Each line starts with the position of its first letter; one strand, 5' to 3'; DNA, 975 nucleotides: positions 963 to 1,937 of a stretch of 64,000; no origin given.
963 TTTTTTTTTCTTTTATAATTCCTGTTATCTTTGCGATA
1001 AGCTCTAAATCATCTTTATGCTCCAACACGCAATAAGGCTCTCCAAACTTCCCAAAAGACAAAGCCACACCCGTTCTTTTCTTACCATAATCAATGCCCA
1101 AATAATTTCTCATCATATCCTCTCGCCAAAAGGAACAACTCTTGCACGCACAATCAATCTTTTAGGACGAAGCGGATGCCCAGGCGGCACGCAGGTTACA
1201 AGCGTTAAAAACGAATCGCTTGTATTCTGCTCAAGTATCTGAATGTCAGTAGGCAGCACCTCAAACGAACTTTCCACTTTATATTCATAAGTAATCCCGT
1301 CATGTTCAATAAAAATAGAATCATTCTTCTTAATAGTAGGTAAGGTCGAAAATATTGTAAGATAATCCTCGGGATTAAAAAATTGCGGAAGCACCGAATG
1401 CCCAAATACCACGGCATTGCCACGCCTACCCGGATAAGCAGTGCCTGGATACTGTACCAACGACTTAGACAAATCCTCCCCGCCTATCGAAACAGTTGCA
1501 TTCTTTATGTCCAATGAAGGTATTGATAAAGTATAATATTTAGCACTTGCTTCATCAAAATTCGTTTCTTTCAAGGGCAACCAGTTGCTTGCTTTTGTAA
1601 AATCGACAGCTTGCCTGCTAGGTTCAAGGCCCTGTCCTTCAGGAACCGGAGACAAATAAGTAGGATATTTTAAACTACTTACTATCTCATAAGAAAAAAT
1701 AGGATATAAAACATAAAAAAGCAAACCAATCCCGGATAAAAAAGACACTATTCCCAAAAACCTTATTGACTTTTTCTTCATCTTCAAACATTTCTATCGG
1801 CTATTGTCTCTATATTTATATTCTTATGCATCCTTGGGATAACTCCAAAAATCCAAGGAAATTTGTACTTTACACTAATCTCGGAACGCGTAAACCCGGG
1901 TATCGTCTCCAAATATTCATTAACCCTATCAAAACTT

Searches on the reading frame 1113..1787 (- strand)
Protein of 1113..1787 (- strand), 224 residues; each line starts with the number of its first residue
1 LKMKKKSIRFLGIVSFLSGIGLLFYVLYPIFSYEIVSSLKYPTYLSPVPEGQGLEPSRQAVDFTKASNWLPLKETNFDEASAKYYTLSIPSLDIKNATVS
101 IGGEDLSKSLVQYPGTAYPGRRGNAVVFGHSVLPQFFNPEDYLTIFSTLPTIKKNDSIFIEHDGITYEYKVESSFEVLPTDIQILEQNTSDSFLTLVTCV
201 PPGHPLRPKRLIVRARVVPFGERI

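Call 4: search_protein_families(library=ncbifam, proteins=[window:1113-1787:-], max_evalue=1)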
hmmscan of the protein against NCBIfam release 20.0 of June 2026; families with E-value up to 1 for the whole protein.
window:1113-1787:- (224 aa): 8 families
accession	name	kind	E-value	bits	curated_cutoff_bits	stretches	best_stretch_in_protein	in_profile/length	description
NF033745.1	class_C_sortase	subfamily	2.7e-15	56.7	160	1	85-215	94-218/220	class C sortase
TIGR01076.1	sortase_fam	subfamily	4.8e-15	55.6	39.35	1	87-219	3-129/136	sortase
NF033747.1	class_E_sortase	subfamily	2.9e-12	46.9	160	1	9-217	2-205/211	class E sortase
NF033746.1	class_D_sortase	subfamily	1.6e-11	44.2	165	1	83-216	9-132/135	class D sortase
NF058671.1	sortase_SrtD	exception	1.9e-11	44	140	1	81-215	61-185/187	class D sortase, LPxTATN-specific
TIGR03784.1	marine_sortase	equivalog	6.7e-05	22.6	158.25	1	114-201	82-158/174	class GN sortase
NF033748.1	class_F_sortase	subfamily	0.00019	21.1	166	1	113-199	50-133/155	class F sortase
NF045999.1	MAG1140_fam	equivalog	0.17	12.1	35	0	150-173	58-81/126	MAG1140 family protein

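Call 5: search_protein_families(library=pfam, proteins=[window:1113-1787:-], max_evalue=1)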
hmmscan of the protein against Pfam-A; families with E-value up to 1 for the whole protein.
window:1113-1787:- (224 aa): 4 families
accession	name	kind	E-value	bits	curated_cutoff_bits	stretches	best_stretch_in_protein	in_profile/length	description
PF04203.18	Sortase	-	1e-22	80.6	26.6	1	87-217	1-124/125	Sortase domain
PF13129.11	DUF3953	-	0.088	13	22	0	3-24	17-37/41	Protein of unknown function (DUF3953)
PF09838.14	DUF2065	-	0.23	12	24.3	1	2-25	32-55/56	Uncharacterized protein conserved in bacteria (DUF2065)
PF23031.1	GBD_ELAPOR1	-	0.25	11.6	27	0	162-204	18-59/165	ELAPOR1-like, galactose binding domain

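Call 40: find_homologous_proteins(query=window:1113-1784:-, max_evalue=0.00001)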
Query window:1113-1784:- (223 aa): 2544 proteins with E <= 0.00001 among 2717 candidates; the best 120 are listed.
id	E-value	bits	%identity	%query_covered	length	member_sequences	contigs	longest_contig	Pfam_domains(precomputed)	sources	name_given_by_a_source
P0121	1.2e-136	471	96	100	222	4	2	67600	PF04203.19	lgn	-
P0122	1.4e-91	324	67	96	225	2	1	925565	PF04203.19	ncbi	-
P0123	3.3e-91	323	64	99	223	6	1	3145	PF04203.19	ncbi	-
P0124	4.6e-90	319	65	99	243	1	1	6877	PF04203.19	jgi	jgi:sortase A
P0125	6.7e-88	312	61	99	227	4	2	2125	PF04203.19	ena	-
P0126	1.9e-87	311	63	99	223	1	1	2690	PF04203.19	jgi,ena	-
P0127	4.2e-87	309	63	99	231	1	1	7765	PF04203.19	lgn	-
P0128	1.4e-86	308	64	98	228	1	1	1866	PF04203.19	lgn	-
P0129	1.6e-86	308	66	96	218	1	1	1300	PF04203.19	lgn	-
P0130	3.8e-86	306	64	96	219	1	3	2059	PF04203.19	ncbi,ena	-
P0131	1.1e-85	305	63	98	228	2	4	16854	PF04203.19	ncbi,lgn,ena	-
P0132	1.5e-85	304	63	98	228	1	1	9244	PF04203.19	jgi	jgi:sortase A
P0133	2.3e-85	304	63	97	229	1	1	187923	PF04203.19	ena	-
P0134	3.7e-85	303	62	99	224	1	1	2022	PF04203.19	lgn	-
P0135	4.8e-85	303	63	98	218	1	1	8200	PF04203.19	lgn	-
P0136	6.7e-85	302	62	97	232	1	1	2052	PF04203.19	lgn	-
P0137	8.8e-85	302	61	98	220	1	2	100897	PF04203.19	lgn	-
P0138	1.0e-84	302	61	99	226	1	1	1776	PF04203.19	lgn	-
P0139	1.1e-84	302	62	99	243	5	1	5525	PF04203.19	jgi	jgi:sortase A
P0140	1.2e-84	301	62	96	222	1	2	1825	PF04203.19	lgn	-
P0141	1.2e-84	301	61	99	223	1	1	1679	PF04203.19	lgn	-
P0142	1.3e-84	301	62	98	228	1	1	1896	PF04203.19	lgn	-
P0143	1.8e-84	301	62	98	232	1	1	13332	PF04203.19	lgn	-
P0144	3.0e-84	300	61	99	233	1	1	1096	PF04203.19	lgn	-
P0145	3.6e-84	300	62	97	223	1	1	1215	PF04203.19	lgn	-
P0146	4.3e-84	300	62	98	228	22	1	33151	PF04203.19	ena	-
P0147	5.4e-84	299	60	98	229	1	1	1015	PF04203.19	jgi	-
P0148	7.1e-84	299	61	96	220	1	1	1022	PF04203.19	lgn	-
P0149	7.6e-84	299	64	96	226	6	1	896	PF04203.19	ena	-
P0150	8.1e-84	299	59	98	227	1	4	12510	PF04203.19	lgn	-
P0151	1.2e-83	298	61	98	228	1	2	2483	PF04203.19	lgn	-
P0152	1.5e-83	298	61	100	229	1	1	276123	PF04203.19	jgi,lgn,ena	-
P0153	1.5e-83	298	65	96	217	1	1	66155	PF04203.19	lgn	-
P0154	1.6e-83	298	60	97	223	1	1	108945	PF04203.19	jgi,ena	-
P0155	1.7e-83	298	61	98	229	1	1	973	PF04203.19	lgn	-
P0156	3.1e-83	297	59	99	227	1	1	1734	PF04203.19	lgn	-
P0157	4.5e-83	296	59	98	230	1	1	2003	PF04203.19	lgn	-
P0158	4.9e-83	296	61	100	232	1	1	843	PF04203.19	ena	-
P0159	6.2e-83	296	63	88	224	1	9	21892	PF04203.19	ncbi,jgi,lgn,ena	-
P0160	6.3e-83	296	59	98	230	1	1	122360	PF04203.19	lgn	-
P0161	6.6e-83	296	59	98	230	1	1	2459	PF04203.19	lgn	-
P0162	7.3e-83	296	59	99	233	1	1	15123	PF04203.19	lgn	-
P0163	7.8e-83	296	62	98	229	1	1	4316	PF04203.19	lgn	-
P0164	9.4e-83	295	64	87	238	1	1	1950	PF04203.19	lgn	-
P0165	9.9e-83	295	62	100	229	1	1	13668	PF04203.19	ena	-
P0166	1.1e-82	295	60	98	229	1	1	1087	PF04203.19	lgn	-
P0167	1.2e-82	295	64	99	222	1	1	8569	PF04203.19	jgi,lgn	jgi:sortase A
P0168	1.8e-82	294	63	97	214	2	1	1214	PF04203.19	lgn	-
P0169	2.2e-82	294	58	98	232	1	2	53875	PF04203.19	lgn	-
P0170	2.6e-82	294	60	98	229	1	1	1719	PF04203.19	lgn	-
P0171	3.0e-82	294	59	100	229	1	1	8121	PF04203.19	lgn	-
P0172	3.3e-82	293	59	100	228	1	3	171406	PF04203.19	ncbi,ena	ncbi:MAG: sortase [Patescibacteria group bacterium]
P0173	3.7e-82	293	59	99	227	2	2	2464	PF04203.19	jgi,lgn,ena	-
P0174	6.1e-82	293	58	99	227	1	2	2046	PF04203.19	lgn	-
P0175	6.4e-82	293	61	98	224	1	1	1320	PF04203.19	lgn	-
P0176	6.5e-82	293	61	98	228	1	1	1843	PF04203.19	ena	-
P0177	6.7e-82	292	61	97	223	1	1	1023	PF04203.19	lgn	-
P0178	7.6e-82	292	65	97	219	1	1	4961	PF04203.19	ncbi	-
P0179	8.0e-82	292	61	97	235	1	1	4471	PF04203.19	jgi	-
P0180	8.0e-82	292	58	99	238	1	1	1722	PF04203.19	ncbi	-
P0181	8.1e-82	292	62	97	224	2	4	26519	PF04203.19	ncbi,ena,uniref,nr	ncbi:hypothetical protein A2801_00670 [Candidatus Woesebacteria bacterium RIFCSPHIGHO2_01_FULL_41_10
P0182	8.4e-82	292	61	97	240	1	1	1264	PF04203.19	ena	-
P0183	1.0e-81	292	67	90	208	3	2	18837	PF04203.19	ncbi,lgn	-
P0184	1.0e-81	292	59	97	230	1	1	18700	PF04203.19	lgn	-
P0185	1.1e-81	292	62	98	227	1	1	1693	PF04203.19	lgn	-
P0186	1.1e-81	292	61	98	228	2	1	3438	PF04203.19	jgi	-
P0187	1.1e-81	292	60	96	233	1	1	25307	PF04203.19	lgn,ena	-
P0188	1.3e-81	292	59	99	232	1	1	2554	PF04203.19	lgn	-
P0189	1.3e-81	292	60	97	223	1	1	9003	PF04203.19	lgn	-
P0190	1.6e-81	291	61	98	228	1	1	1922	PF04203.19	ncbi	-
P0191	1.7e-81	291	61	98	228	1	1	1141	PF04203.19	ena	-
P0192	1.8e-81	291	59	98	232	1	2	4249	PF04203.19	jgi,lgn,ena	jgi:sortase A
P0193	1.8e-81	291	61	96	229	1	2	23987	PF04203.19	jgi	jgi:sortase A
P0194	1.9e-81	291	60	94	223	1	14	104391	PF04203.19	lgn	-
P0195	2.0e-81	291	60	100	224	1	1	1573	PF04203.19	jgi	jgi:sortase A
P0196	2.1e-81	291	61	98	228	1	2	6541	PF04203.19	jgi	jgi:sortase A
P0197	2.1e-81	291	62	95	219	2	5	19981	PF04203.19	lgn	-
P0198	2.3e-81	291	57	99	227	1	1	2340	PF04203.19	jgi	jgi:sortase A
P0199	2.5e-81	291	59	98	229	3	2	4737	PF04203.19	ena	-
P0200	3.0e-81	290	60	99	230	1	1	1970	PF04203.19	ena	-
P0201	3.4e-81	290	57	100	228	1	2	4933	PF04203.19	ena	-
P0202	3.5e-81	290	59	99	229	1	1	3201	PF04203.19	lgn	-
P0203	3.8e-81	290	60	97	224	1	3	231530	PF04203.19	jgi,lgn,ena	-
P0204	5.6e-81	289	59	98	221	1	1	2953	PF04203.19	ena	-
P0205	6.7e-81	289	58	98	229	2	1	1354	PF04203.19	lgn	-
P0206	7.4e-81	289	59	98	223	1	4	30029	PF04203.19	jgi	jgi:sortase A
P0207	7.7e-81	289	59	98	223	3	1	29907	PF04203.19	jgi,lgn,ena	-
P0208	7.7e-81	289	59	100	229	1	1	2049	PF04203.19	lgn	-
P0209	8.0e-81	289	61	99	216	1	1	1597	PF04203.19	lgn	-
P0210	8.1e-81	289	59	98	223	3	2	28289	PF04203.19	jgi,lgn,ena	-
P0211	9.4e-81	289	61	96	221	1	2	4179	PF04203.19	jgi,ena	jgi:sortase A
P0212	1.1e-80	289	58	95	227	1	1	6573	PF04203.19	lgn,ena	-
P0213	1.1e-80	288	57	98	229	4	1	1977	PF04203.19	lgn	-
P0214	1.4e-80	288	57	99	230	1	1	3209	PF04203.19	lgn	-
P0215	1.4e-80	288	60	88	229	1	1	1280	PF04203.19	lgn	-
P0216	1.5e-80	288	59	98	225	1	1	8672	PF04203.19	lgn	-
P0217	1.5e-80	288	58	97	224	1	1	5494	PF04203.19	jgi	jgi:sortase A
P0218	1.5e-80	288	60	97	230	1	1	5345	PF04203.19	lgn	-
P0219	1.6e-80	288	60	97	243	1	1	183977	PF04203.19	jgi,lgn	jgi:sortase A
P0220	1.7e-80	288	59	98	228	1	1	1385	PF04203.19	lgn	-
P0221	1.8e-80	288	59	99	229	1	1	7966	PF04203.19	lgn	-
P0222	1.9e-80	288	59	99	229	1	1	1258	PF04203.19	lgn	-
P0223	2.0e-80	288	58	100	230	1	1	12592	PF04203.19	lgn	-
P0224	2.1e-80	288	61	95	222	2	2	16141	PF04203.19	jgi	-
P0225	2.2e-80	287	61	96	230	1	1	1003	PF04203.19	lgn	-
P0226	2.4e-80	287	59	99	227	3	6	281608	PF04203.19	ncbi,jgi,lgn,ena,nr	ncbi:sortase [Patescibacteria group bacterium]|nr:sortase [Patescibacteria group bacterium] MBU07767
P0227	3.3e-80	287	60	99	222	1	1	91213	PF04203.19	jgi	jgi:sortase A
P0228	3.4e-80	287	62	94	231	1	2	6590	PF04203.19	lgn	-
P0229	4.2e-80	287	59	99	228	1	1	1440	PF04203.19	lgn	-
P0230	5.1e-80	286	64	90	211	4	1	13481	PF04203.19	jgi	-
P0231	5.3e-80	286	57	96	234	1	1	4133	PF04203.19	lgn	-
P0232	6.0e-80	286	57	99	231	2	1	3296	PF04203.19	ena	-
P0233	6.1e-80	286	59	99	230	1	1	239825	PF04203.19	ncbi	-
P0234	6.4e-80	286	57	99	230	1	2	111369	PF04203.19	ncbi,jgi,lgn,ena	-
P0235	7.1e-80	286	58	98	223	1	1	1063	PF04203.19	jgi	jgi:sortase A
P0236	8.1e-80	286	57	99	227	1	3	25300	PF04203.19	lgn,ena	-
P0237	8.3e-80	286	60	97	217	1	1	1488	PF04203.19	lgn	-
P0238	9.7e-80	285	58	97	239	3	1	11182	PF04203.19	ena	-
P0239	9.7e-80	285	58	98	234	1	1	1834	PF04203.19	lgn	-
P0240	1.0e-79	285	61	99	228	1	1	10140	PF04203.19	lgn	-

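Call 41: find_encoding_contigs(protein=P0122, flank=10000, max_places=2)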
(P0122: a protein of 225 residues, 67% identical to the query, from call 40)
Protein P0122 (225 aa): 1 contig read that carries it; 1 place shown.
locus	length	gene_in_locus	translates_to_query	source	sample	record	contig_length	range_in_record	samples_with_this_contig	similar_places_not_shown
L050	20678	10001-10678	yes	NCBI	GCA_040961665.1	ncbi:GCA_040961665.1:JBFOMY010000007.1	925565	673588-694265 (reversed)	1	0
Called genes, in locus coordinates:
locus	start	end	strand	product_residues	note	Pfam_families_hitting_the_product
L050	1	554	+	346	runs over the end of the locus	PF00004:AAA, PF07728:AAA_5, PF22667:Lon_lid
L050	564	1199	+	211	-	PF03167:UDG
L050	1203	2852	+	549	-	PF00753:Lactamase_B, PF12706:Lactamase_B_2, PF22505:RNase_J_b_CASP, PF17770:RNase_J_C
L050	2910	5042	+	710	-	PF17854:FtsK_alpha, PF01580:FtsK_SpoIIIE, PF09397:FtsK_gamma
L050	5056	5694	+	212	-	PF12844:HTH_19, PF13413:HTH_25, PF13560:HTH_31 (weak), PF01381:HTH_3 (weak), PF09136:Glucodextran_B (weak)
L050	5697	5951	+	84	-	-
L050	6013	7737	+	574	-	PF01411:tRNA-synt_2c, PF07973:tRNA_SAD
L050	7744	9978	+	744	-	-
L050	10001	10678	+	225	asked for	PF04203:Sortase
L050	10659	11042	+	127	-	PF03652:RuvX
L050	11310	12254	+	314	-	PF02618:YceG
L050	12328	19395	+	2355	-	PF04563:RNA_pol_Rpb2_1, PF04561:RNA_pol_Rpb2_2, PF04565:RNA_pol_Rpb2_3, PF10385:RNA_pol_Rpb2_45, PF00562:RNA_pol_Rpb2_6, PF04560:RNA_pol_Rpb2_7, PF04997:RNA_pol_Rpb1_1, PF00623:RNA_pol_Rpb1_2, +2 more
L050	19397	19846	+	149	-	PF00164:Ribosom_S12_S23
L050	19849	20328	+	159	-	PF00177:Ribosomal_S7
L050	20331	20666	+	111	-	-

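Call 42: find_encoding_contigs(protein=P0226, flank=10000, max_places=2)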
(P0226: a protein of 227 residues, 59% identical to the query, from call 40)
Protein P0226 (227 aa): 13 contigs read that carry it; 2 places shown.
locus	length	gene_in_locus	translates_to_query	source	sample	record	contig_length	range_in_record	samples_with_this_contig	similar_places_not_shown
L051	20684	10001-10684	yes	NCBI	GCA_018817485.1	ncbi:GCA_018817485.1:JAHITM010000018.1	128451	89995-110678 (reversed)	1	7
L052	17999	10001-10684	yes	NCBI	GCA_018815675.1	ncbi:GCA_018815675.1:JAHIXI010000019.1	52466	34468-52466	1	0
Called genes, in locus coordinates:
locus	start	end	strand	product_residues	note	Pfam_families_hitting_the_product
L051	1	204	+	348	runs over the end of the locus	PF00004:AAA, PF07728:AAA_5, PF22667:Lon_lid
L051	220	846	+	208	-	PF03167:UDG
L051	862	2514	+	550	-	PF00753:Lactamase_B, PF12706:Lactamase_B_2, PF07521:RMMBL (faint), PF22505:RNase_J_b_CASP, PF17770:RNase_J_C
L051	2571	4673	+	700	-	PF17854:FtsK_alpha, PF01580:FtsK_SpoIIIE, PF09397:FtsK_gamma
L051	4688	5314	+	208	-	PF12844:HTH_19 (weak), PF13413:HTH_25, PF09136:Glucodextran_B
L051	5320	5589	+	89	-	-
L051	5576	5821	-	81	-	-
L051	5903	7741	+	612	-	PF01411:tRNA-synt_2c, PF07973:tRNA_SAD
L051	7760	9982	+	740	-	-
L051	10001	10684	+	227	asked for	PF04203:Sortase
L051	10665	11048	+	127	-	PF03652:RuvX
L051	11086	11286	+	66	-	-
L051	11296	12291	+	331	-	PF02618:YceG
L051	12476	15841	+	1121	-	PF04563:RNA_pol_Rpb2_1, PF04561:RNA_pol_Rpb2_2, PF04565:RNA_pol_Rpb2_3, PF10385:RNA_pol_Rpb2_45, PF00562:RNA_pol_Rpb2_6, PF04560:RNA_pol_Rpb2_7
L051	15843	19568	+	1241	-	PF04997:RNA_pol_Rpb1_1, PF00623:RNA_pol_Rpb1_2, PF04983:RNA_pol_Rpb1_3, PF04998:RNA_pol_Rpb1_5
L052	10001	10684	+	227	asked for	PF04203:Sortase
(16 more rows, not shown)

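Call 46: search_solved_structures(query=window:1113-1784:-, max_evalue=0.001, show_alignments=2)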
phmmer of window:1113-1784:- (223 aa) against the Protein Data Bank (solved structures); distinct sequences matched with E-value up to 0.001: 28.
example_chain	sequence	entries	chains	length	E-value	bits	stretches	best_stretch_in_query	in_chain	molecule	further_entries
24rr_A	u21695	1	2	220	1.1e-11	48.1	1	87-219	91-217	Ebp pilus assembly class C sortase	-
6bwe_A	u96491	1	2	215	1.3e-08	38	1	85-217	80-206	Putative fimbrial associated sortase-like protein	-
5k9a_A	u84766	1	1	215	1.3e-08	38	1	86-217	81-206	Putative fimbrial associated sortase-like protein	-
8gr6_A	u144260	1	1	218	3.9e-07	33.2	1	98-218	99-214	Sortase-like protein, putative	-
3o0p_A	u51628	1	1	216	4.5e-07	33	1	78-219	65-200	Sortase family protein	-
2w1k_A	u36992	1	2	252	7.1e-07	32.4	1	76-214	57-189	PUTATIVE SORTASE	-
8t28_A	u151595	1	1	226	7.7e-07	32.3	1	85-209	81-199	Class C sortase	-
4d70_A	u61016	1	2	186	4.8e-06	29.7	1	105-215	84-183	SORTASE FAMILY PROTEIN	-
8guu_A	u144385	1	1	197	6.3e-06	29.3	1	98-218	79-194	Sortase-like protein, putative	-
8gmx_A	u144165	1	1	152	1.1e-05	28.5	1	105-222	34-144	Class C sortase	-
5go6_A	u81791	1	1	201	2.4e-05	27.4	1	98-212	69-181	Putative secreted protein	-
4g1j_A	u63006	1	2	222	3.6e-05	26.8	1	103-222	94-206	Sortase family protein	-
2kw8_A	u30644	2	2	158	3.9e-05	26.7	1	122-201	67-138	LPXTG-site transpeptidase family protein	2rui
3rbi_A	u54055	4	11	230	3.9e-05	26.7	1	103-222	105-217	Sortase family protein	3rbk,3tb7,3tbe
4d7w_A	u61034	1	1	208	5.2e-05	26.3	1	86-218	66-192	SORTASE FAMILY PROTEIN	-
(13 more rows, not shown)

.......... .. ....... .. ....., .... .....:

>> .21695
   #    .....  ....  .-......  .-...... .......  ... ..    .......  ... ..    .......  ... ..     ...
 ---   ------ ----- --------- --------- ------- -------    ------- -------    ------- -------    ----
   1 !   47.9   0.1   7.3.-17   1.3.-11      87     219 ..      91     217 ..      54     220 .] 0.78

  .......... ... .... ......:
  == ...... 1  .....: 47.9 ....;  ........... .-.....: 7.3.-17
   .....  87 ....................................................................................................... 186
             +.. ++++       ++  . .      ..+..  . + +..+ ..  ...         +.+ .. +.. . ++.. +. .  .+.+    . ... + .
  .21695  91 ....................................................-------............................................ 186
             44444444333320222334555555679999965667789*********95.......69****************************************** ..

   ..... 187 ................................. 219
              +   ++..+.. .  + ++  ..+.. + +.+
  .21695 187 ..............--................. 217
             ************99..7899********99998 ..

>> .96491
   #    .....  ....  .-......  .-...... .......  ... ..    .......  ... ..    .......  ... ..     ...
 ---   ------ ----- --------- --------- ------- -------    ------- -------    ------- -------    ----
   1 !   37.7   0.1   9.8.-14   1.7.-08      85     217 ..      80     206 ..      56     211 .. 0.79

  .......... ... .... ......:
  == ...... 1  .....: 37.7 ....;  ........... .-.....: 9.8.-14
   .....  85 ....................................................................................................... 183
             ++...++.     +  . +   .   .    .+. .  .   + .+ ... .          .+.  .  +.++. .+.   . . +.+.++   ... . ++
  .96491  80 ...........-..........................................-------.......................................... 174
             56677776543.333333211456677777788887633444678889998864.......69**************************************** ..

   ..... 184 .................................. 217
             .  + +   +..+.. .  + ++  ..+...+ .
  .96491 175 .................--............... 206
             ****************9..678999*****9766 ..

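Call 62: predict_structure(alignment_id=A3)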
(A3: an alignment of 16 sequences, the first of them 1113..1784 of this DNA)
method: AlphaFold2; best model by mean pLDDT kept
length: 223 residues; sequences in the alignment: 16
mean_pLDDT: 60.3   pTM: 0.52
mean pLDDT of the five models: 60.3, 58.8, 55.7, 54.4, 52.6
residues with pLDDT >= 90: 13; 70-90: 66; 50-70: 64; < 50: 80
segments of 3 or more residues with pLDDT < 50: 39-81, 101-116, 128-134, 181-183, 200-203
pLDDT, mean of each block of 10 residues (from residue 1): 79 93 84 59 36 32 27 31 75 73 42 47 53 53 71 85 76 70 51 64 54 72 48
secondary structure, 60 per line:
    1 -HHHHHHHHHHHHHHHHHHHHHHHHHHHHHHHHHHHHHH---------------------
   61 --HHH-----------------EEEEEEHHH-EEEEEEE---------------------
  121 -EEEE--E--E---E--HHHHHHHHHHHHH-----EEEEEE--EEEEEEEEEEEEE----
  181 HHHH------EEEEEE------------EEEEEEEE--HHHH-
elements in order: H2-39 E83-88 E93-99 E122-125 H138-150 E156-161 E164-176 H181-184 E191-196 E209-216 H219-222

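Call 68: find_encoding_contigs(protein=P0227, flank=3000, max_places=1)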
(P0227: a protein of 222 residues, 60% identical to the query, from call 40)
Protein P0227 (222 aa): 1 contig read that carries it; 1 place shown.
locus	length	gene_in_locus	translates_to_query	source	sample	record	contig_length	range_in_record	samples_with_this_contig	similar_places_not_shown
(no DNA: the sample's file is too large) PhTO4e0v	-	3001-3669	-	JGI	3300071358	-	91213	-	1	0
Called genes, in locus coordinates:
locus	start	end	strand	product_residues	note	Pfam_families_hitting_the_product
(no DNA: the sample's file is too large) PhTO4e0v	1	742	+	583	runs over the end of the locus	PF01411:tRNA-synt_2c, PF07973:tRNA_SAD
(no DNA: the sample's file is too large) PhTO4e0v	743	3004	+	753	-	-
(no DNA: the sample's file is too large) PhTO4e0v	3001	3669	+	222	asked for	PF04203:Sortase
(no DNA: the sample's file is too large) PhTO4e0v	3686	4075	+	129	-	PF03652:RuvX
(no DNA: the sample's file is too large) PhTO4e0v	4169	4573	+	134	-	-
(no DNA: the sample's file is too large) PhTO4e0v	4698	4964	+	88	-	-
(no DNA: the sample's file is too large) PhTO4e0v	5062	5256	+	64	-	-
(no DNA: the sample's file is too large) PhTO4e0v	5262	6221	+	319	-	PF02618:YceG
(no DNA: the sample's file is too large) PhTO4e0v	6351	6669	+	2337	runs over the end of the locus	PF04563:RNA_pol_Rpb2_1, PF04561:RNA_pol_Rpb2_2, PF04565:RNA_pol_Rpb2_3, PF10385:RNA_pol_Rpb2_45, PF00562:RNA_pol_Rpb2_6, PF04560:RNA_pol_Rpb2_7, PF04997:RNA_pol_Rpb1_1, PF00623:RNA_pol_Rpb1_2, +2 more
